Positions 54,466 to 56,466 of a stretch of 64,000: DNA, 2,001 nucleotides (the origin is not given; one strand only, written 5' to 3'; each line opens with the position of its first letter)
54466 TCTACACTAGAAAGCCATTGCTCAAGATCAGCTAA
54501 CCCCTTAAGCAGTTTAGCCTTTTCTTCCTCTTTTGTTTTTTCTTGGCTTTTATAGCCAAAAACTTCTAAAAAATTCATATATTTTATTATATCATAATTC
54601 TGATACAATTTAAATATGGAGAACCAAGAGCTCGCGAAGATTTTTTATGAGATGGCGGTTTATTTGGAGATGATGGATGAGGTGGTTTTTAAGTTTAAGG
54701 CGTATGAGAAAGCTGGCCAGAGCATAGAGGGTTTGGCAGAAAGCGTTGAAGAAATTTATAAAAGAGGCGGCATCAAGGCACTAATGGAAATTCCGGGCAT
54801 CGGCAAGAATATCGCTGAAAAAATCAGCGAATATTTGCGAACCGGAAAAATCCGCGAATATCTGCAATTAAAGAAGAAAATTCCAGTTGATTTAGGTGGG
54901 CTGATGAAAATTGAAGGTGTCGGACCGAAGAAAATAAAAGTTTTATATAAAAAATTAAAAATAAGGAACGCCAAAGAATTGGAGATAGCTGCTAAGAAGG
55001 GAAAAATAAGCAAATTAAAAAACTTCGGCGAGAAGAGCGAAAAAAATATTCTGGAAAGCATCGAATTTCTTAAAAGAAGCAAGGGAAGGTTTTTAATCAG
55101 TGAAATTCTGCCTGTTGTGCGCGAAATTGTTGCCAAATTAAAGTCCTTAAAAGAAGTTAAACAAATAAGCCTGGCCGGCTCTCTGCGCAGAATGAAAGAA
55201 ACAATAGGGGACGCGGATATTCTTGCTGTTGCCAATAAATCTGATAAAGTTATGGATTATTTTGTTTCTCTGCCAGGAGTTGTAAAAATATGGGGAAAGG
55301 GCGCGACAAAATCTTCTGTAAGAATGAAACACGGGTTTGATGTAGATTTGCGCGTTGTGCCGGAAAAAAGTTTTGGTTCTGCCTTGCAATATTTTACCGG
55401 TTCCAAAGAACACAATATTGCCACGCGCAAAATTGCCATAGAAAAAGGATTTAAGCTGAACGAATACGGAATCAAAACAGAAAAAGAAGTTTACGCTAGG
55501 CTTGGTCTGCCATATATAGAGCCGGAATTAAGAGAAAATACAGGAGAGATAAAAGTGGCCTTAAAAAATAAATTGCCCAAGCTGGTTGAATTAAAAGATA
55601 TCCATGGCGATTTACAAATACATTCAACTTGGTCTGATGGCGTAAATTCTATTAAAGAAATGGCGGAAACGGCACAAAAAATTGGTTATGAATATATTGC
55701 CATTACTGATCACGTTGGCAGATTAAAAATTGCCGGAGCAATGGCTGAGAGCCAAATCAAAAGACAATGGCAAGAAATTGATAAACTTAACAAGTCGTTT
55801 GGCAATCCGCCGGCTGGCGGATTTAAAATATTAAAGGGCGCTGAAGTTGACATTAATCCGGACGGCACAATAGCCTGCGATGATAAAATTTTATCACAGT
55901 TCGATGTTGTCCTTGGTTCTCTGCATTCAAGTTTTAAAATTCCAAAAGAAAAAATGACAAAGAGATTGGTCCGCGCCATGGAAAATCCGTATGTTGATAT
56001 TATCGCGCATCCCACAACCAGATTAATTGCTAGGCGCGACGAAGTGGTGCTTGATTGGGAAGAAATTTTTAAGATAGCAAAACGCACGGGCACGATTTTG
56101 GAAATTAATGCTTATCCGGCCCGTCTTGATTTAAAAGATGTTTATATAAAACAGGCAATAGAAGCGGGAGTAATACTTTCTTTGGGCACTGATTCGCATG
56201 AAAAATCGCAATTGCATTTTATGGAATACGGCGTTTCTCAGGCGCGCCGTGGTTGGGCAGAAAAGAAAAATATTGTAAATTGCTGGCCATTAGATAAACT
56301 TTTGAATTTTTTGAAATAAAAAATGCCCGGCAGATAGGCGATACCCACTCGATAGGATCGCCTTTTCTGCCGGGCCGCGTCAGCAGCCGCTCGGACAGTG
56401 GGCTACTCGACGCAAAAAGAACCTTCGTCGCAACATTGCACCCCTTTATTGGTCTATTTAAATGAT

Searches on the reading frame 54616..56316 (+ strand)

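Call 42: search_protein_families(library=pfam, proteins=[window:54616-56316:+], max_evalue=0.00001)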
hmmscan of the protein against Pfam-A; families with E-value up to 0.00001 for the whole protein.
window:54616-56316:+ (567 aa): 4 families
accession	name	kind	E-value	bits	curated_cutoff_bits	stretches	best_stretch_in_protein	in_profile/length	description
PF14791.11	DNA_pol_B_thumb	-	1.3e-18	67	25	1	256-307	1-63/63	DNA polymerase beta thumb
PF14716.13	HHH_8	-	1.3e-16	61.2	30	1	1-78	1-72/73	Helix-hairpin-helix domain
PF02811.25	PHP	-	2.9e-12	47.6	26.4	1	332-498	1-162/164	PHP domain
PF14520.12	HHH_5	-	3.1e-10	40.8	27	0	96-149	4-55/57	Helix-hairpin-helix domain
